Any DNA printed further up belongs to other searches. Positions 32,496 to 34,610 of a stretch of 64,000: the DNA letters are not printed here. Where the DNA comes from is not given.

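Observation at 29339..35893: Compact six-gene operon: ACP, KS-alpha, CLF-like KS-beta, TlpA-like thioredoxin, flavin halogenase and a carotenoid-cleavage-type oxygenase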

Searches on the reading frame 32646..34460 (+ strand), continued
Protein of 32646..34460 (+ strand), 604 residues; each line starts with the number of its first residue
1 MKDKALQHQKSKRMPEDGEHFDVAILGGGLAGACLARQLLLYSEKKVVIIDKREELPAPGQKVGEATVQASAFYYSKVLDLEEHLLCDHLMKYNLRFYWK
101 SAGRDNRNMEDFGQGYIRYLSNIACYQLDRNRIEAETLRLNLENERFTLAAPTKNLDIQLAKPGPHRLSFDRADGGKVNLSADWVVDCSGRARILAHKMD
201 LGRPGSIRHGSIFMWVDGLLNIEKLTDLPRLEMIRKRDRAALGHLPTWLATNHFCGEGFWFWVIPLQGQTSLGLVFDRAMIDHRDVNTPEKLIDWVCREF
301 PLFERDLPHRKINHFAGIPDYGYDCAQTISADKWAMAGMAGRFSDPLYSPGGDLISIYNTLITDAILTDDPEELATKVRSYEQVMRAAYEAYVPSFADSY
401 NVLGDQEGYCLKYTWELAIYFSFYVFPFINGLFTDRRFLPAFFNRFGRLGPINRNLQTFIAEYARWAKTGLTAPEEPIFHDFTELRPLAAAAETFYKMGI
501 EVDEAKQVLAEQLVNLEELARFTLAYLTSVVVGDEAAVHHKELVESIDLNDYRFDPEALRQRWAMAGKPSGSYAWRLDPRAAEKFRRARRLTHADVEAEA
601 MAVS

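Call 21: find_related_loci(query=A1, collection=genome_contigs, flank=10000)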
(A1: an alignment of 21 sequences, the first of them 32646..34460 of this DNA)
Query A1 (604 aa) in genome_contigs; peptide patterns used: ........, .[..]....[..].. (x = any residue, [..] = any of these).
340 stretches matched a pattern; 288 encode a relative of the query (tblastn E <= 1e-3); the best 80 are kept; 80 distinct loci.
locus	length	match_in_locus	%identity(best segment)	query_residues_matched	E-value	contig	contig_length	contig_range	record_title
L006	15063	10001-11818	89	1-602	0e+0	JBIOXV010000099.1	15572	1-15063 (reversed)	MAG: Thermoanaerobaculia bacterium isolate MAG047 k127_38741, whole genome shotgun sequence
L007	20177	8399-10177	66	9-603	0e+0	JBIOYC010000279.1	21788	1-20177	MAG: Thermoanaerobaculia bacterium isolate MAG040 k127_5246375, whole genome shotgun sequence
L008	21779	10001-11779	67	9-603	0e+0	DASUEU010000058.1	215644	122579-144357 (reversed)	MAG TPA_asm: Thermoanaerobaculia bacterium isolate SMAG_U1361 k141_288577, whole genome shotgun sequence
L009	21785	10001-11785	61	1-591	0e+0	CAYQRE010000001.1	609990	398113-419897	MAG TPA_asm: uncultured Thermoanaerobaculia bacterium isolate binchicken_co118_28 genome assembly, contig: NODE_2_length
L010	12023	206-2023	58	1-594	0e+0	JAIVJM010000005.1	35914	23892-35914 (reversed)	MAG: Acidobacteria bacterium isolate MAG52 MTG52_593, whole genome shotgun sequence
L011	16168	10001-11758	58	7-596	0e+0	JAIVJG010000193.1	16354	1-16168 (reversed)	MAG: Acidobacteria bacterium isolate MAG42 MTG42_1737, whole genome shotgun sequence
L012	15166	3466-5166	59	20-586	0e+0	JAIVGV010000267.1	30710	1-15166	MAG: Acidobacteria bacterium isolate MAG110 MTG110_522, whole genome shotgun sequence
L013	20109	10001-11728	58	12-588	0e+0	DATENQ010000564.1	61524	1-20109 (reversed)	MAG TPA_asm: Pyrinomonadaceae bacterium isolate SMAG_U8973 k141_2171848, whole genome shotgun sequence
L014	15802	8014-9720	58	21-588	0e+0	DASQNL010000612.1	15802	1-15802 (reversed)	MAG TPA_asm: Pyrinomonadaceae bacterium isolate SMAG_U10775 k141_382053, whole genome shotgun sequence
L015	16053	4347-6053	59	21-590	0e+0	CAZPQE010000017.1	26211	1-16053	MAG TPA_asm: uncultured Clostridia bacterium isolate binchicken_co107_429 genome assembly, contig: NODE_4641_length_2621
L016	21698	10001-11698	57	20-586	0e+0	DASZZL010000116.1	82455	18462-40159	MAG TPA_asm: Pyrinomonadaceae bacterium isolate SMAG_U6235 k141_74354, whole genome shotgun sequence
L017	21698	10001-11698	57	21-585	0e+0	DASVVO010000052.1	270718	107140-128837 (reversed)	MAG TPA_asm: Pyrinomonadaceae bacterium isolate SMAG_U3345 k141_197425, whole genome shotgun sequence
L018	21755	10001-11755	57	2-586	0e+0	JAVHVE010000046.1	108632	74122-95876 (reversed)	MAG: Acidobacteriota bacterium isolate BP_21 scaffold_4689824, whole genome shotgun sequence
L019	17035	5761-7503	56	21-602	0e+0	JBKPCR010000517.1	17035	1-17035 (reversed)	MAG: bacterium isolate GB_EKS_MAG_00046 GB_EKS_000000998466, whole genome shotgun sequence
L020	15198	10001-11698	57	22-588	0e+0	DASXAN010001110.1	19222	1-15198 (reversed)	MAG TPA_asm: Gemmataceae bacterium isolate SMAG_U3767 k141_3783522, whole genome shotgun sequence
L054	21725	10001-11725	57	13-588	0e+0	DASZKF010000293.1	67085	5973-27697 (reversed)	MAG TPA_asm: Pyrinomonadaceae bacterium isolate SMAG_U6648 k141_1119874, whole genome shotgun sequence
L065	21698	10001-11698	57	22-586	0e+0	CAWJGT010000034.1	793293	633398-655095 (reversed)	MAG: uncultured Holophagales bacterium isolate MFD04935.bin.1.7 genome assembly, contig: contig_7296, whole genome shotg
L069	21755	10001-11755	54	22-600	0e+0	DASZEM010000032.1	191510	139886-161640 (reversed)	MAG TPA_asm: Thermoanaerobaculia bacterium isolate SMAG_U6494 k141_625445, whole genome shotgun sequence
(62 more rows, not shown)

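Call 24: search_protein_families(library=pfam, proteins=[L006:7474-9192:+, L054:2322-3551:+, L054:3562-5145:+, L054:5179-7005:+, L054:7135-7665:+, L054:7662-9440:+, L065:5454-6743:+, L065:6757-8445:+, L065:8442-10010:+, L069:8964-9896:+], max_evalue=0.01)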
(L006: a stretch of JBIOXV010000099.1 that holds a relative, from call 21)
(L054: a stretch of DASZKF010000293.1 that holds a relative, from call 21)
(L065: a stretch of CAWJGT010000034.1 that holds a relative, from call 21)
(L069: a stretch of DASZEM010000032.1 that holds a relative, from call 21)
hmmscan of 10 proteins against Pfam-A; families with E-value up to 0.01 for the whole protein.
L006:7474-9192:+ (572 aa): 2 families
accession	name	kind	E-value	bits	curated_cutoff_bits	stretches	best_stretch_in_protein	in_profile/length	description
PF01553.26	Acyltransferase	-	3e-12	46.9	23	1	348-476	1-130/132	Acyltransferase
PF03982.18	DAGAT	-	0.00032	20.2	22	1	366-486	67-196/297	Diacylglycerol acyltransferase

L054:2322-3551:+ (409 aa): 1 family
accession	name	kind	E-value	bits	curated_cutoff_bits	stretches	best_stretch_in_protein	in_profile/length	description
PF00368.23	HMG-CoA_red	-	2.7e-103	346.3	27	1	32-399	2-368/368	Hydroxymethylglutaryl-coenzyme A reductase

L054:3562-5145:+ (527 aa): 9 families
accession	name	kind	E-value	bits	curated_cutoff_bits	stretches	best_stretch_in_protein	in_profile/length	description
PF01593.30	Amino_oxidase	-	3.4e-21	76.5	19.8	1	51-513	2-442/443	Flavin containing amine oxidoreductase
PF13450.12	NAD_binding_8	-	3.6e-14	53.2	21.9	1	45-99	1-55/68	NAD(P)-binding Rossmann-like domain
PF00890.30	FAD_binding_2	-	2.1e-08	34.2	20.4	1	42-82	1-40/414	FAD binding domain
PF01946.23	Thi4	-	1.4e-05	24.9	26.2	1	41-77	18-55/235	Thi4 family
PF12831.13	FAD_oxidored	-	2e-05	24.5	27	1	42-80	1-39/416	FAD dependent oxidoreductase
PF01266.30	DAO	-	2.4e-05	24.5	27.9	1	42-311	1-205/353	FAD dependent oxidoreductase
PF01494.25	FAD_binding_3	-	8.8e-05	22.3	22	1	41-72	2-33/349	FAD binding domain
PF07992.20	Pyr_redox_2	-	0.00033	20.6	26.1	1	41-79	1-35/291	Pyridine nucleotide-disulphide oxidoreductase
PF03486.20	HI0933_like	-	0.0095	15.8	50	0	42-74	2-34/244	HI0933-like protein Rossmann domain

L054:5179-7005:+ (608 aa): 2 families
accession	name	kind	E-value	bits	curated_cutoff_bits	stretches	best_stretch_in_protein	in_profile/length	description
PF13517.12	FG-GAP_3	-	7.7e-49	164.6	26.9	5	431-493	1-61/61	FG-GAP-like repeat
PF01839.29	FG-GAP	-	1.9e-14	53.6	22.1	1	427-448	5-26/37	FG-GAP repeat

L054:7135-7665:+ (176 aa): 3 families
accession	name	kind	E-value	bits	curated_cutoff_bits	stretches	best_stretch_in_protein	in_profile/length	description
PF07593.17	UnbV_ASPIC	-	9.2e-19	67.5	23.4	1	84-149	1-66/68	ASPIC and UnbV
PF01839.29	FG-GAP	-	0.00018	21.7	22.1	1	24-48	2-26/37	FG-GAP repeat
PF13517.12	FG-GAP_3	-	0.0019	19.2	26.9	1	19-42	38-61/61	FG-GAP-like repeat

L054:7662-9440:+ (592 aa): 2 families
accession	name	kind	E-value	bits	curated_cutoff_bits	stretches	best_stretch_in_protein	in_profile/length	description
PF01553.26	Acyltransferase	-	7.4e-11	42.4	23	1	340-468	1-130/132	Acyltransferase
PF03982.18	DAGAT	-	0.0014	18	22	1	389-479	104-197/297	Diacylglycerol acyltransferase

L065:5454-6743:+ (429 aa): 1 family
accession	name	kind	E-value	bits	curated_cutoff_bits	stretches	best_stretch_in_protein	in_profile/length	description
PF00368.23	HMG-CoA_red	-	3.3e-109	365.7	27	1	57-424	2-368/368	Hydroxymethylglutaryl-coenzyme A reductase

L065:6757-8445:+ (562 aa): 2 families
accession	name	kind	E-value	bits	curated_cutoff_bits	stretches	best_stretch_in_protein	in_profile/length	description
PF01553.26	Acyltransferase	-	1e-08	35.5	23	1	321-449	1-130/132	Acyltransferase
PF03982.18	DAGAT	-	1.5e-06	27.8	22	1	375-474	109-211/297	Diacylglycerol acyltransferase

L065:8442-10010:+ (522 aa): 9 families
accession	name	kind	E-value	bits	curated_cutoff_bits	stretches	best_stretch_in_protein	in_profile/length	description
PF01593.30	Amino_oxidase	-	4.4e-23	82.7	19.8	1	25-497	1-443/443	Flavin containing amine oxidoreductase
PF13450.12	NAD_binding_8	-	8.5e-14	52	21.9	1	20-75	1-56/68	NAD(P)-binding Rossmann-like domain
PF00890.30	FAD_binding_2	-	2.3e-09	37.4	20.4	1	17-63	1-46/414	FAD binding domain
PF01266.30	DAO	-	5.2e-09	36.5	27.9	1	17-354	1-253/353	FAD dependent oxidoreductase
PF12831.13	FAD_oxidored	-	3.7e-07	30.2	27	1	17-55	1-39/416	FAD dependent oxidoreductase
PF01494.25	FAD_binding_3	-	5e-05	23.1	22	1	16-47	2-33/349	FAD binding domain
PF01946.23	Thi4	-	9.4e-05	22.2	26.2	1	17-65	19-65/235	Thi4 family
PF07992.20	Pyr_redox_2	-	0.00032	20.6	26.1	1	16-54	1-35/291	Pyridine nucleotide-disulphide oxidoreductase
PF03486.20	HI0933_like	-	0.0046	16.9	50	1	17-51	2-36/244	HI0933-like protein Rossmann domain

L069:8964-9896:+ (310 aa): 0 families

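Call 36: search_protein_families(library=pfam, proteins=[L002:6029-7234:+, L002:7487-8767:+, L002:13290-13775:+, L002:13923-17363:+, L003:6050-7132:+, L069:8964-9896:+, L001:8830-9903:+], max_evalue=5)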
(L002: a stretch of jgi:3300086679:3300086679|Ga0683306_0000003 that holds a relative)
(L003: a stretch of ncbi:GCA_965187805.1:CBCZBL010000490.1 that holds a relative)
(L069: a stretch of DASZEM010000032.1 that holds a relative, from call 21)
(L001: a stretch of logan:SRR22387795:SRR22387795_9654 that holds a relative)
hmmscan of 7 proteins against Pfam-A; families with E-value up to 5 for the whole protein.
L002:6029-7234:+ (401 aa): 1 family
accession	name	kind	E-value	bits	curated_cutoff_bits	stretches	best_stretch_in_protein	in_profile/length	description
PF07440.17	Caerin_1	-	0.24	12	25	1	180-195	6-21/24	Caerin 1 protein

L002:7487-8767:+ (426 aa): 0 families

L002:13290-13775:+ (161 aa): 0 families

L002:13923-17363:+ (1146 aa): 0 families

L003:6050-7132:+ (360 aa): 0 families

L069:8964-9896:+ (310 aa): 0 families

L001:8830-9903:+ (357 aa): 1 family
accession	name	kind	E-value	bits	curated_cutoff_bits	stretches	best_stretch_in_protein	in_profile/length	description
PF14219.11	DUF4328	-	2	8.4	27.2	1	215-273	39-97/166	Domain of unknown function (DUF4328)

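Call 47: predict_structure(alignment_id=A1)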
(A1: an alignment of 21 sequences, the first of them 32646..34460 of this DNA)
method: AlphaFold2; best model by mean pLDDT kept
length: 604 residues; sequences in the alignment: 21
mean_pLDDT: 83.9   pTM: 0.86
mean pLDDT of the five models: 83.9, 83.4, 81.4, 78.9, 77.8
residues with pLDDT >= 90: 260; 70-90: 250; 50-70: 66; < 50: 28
segments of 3 or more residues with pLDDT < 50: 1-4, 63-67, 343-347, 595-604
pLDDT, mean of each block of 10 residues (from residue 1): 58 88 93 94 97 80 55 84 59 77 88 82 57 85 95 94 93 92 93 84 71 85 82 80 68 86 79 84 92 95 92 83 74 80 49 85 96 93 84 65 88 88 89 92 89 90 92 89 87 84 94 95 96 93 95 95 91 89 87 55 43
secondary structure, 60 per line:
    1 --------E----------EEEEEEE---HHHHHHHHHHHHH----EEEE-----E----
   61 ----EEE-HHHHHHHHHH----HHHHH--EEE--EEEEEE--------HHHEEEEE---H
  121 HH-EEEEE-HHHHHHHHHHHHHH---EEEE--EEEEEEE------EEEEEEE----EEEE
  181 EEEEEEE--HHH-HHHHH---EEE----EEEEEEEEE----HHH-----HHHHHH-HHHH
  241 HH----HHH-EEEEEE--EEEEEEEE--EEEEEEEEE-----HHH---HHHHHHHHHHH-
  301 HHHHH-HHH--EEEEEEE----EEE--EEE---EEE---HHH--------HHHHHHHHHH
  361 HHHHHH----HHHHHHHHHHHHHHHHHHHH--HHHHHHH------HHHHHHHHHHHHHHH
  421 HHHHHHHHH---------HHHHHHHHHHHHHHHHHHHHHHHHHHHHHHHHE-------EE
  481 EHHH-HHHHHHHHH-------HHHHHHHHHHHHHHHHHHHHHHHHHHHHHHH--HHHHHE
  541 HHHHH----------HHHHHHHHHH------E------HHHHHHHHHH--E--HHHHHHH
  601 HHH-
elements in order: E20-26 H30-42 E47-50 E65-67 H69-78 H83-87 E90-92 E95-100 E112-116 E124-128 H130-143 E147-150 E153-159 E166-172 E177-187 H194-198 E202-204 E209-217 H230-235 H237-242 E251-256 E259-266 E269-277 H289-299 H301-305 E312-318 E323-325 E328-330 E334-336 H351-366 H371-390 H393-399 H406-429 H439-470 E479-481 H486-494 H502-532 H535-539 H541-545 H556-565 H579-588 H594-603

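Call 49: fold_search(model_id=the predicted structure, library=pdb)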
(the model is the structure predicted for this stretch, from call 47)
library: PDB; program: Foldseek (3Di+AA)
matches with E <= 10: 1578; with E <= 0.001: 914
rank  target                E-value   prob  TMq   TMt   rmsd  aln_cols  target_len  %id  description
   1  7xgb_C                1.9e-19  1.00  0.53  0.58  14.3       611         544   18  Crystal structure of the ctcP from Streptomyces aureofaciens (released 2022-07-20)
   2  7xgb_A                3.7e-19  1.00  0.53  0.58  14.5       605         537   17  Crystal structure of the ctcP from Streptomyces aureofaciens (released 2022-07-20)
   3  7xgb_B                7.0e-19  1.00  0.54  0.61  12.6       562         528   18  Crystal structure of the ctcP from Streptomyces aureofaciens (released 2022-07-20)
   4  7v0b_A                8.9e-19  1.00  0.49  0.54  15.9       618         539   17  Crystal structure of halogenase CtcP from Kitasatospora aureofaciens in complex with FAD (released 2023-05-17)
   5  7v0b_C                8.9e-19  1.00  0.49  0.54  15.7       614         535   17  Crystal structure of halogenase CtcP from Kitasatospora aureofaciens in complex with FAD (released 2023-05-17)
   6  7v0b_D                1.2e-18  1.00  0.54  0.61  13.1       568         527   17  Crystal structure of halogenase CtcP from Kitasatospora aureofaciens in complex with FAD (released 2023-05-17)
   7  7xgb_D                1.9e-18  1.00  0.53  0.59  12.5       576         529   18  Crystal structure of the ctcP from Streptomyces aureofaciens (released 2022-07-20)
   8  7v0b_B                2.6e-18  1.00  0.55  0.62  10.1       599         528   17  Crystal structure of halogenase CtcP from Kitasatospora aureofaciens in complex with FAD (released 2023-05-17)
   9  6bzt_A                2.9e-18  1.00  0.54  0.64  10.4       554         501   17  Crystal structure of halogenase PltM L111Y mutant in complex with FAD (released 2019-03-20)
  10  6bzn_B                3.7e-18  1.00  0.54  0.64  10.5       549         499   17  Crystal structure of halogenase PltM (released 2019-03-20)
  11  6bza_C                4.7e-18  1.00  0.56  0.66  10.3       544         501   16  Crystal structure of halogenase PltM in complex with phloroglucinol and FAD (released 2019-03-20)
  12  6bzq_A                5.9e-18  1.00  0.55  0.65  10.4       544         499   17  Crystal structure of halogenase PltM in complex with FAD (released 2019-03-20)
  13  7v0d_B                7.2e-18  1.00  0.53  0.59  14.3       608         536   18  Crystal structure of halogenase CtcP from Kitasatospora aureofaciens (released 2023-05-17)
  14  6bzn_D                8.4e-18  1.00  0.54  0.65  10.3       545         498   17  Crystal structure of halogenase PltM (released 2019-03-20)
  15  3nix_E                1.7e-17  1.00  0.51  0.74   7.3       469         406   16  Crystal structure of flavoprotein/dehydrogenase from Cytophaga hutchinsonii. Northeast Structural Genomics Consortium  (released 2010-06-30)
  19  3nix_C                9.1e-17  1.00  0.52  0.74   5.5       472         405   15  Crystal structure of flavoprotein/dehydrogenase from Cytophaga hutchinsonii. Northeast Structural Genomics Consortium  (released 2010-06-30)
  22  3nix_A                1.6e-16  1.00  0.51  0.72   5.6       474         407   15  Crystal structure of flavoprotein/dehydrogenase from Cytophaga hutchinsonii. Northeast Structural Genomics Consortium  (released 2010-06-30)
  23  3nix_D                3.7e-16  1.00  0.49  0.70   6.1       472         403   14  Crystal structure of flavoprotein/dehydrogenase from Cytophaga hutchinsonii. Northeast Structural Genomics Consortium  (released 2010-06-30)
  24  3nix_B                3.9e-16  1.00  0.52  0.75   5.4       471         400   15  Crystal structure of flavoprotein/dehydrogenase from Cytophaga hutchinsonii. Northeast Structural Genomics Consortium  (released 2010-06-30)
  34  3nix_F                1.1e-15  1.00  0.50  0.72   7.6       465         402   15  Crystal structure of flavoprotein/dehydrogenase from Cytophaga hutchinsonii. Northeast Structural Genomics Consortium  (released 2010-06-30)
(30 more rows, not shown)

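Call 62: search_solved_structures(query=A2, max_evalue=10)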
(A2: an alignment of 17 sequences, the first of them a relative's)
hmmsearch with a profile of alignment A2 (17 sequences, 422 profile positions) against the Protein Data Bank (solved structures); distinct sequences matched with E-value up to 10: 0.

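Call 63: search_solved_structures(query=A3, max_evalue=10)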
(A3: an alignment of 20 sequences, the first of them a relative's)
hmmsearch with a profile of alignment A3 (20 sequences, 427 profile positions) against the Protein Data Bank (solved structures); distinct sequences matched with E-value up to 10: 0.
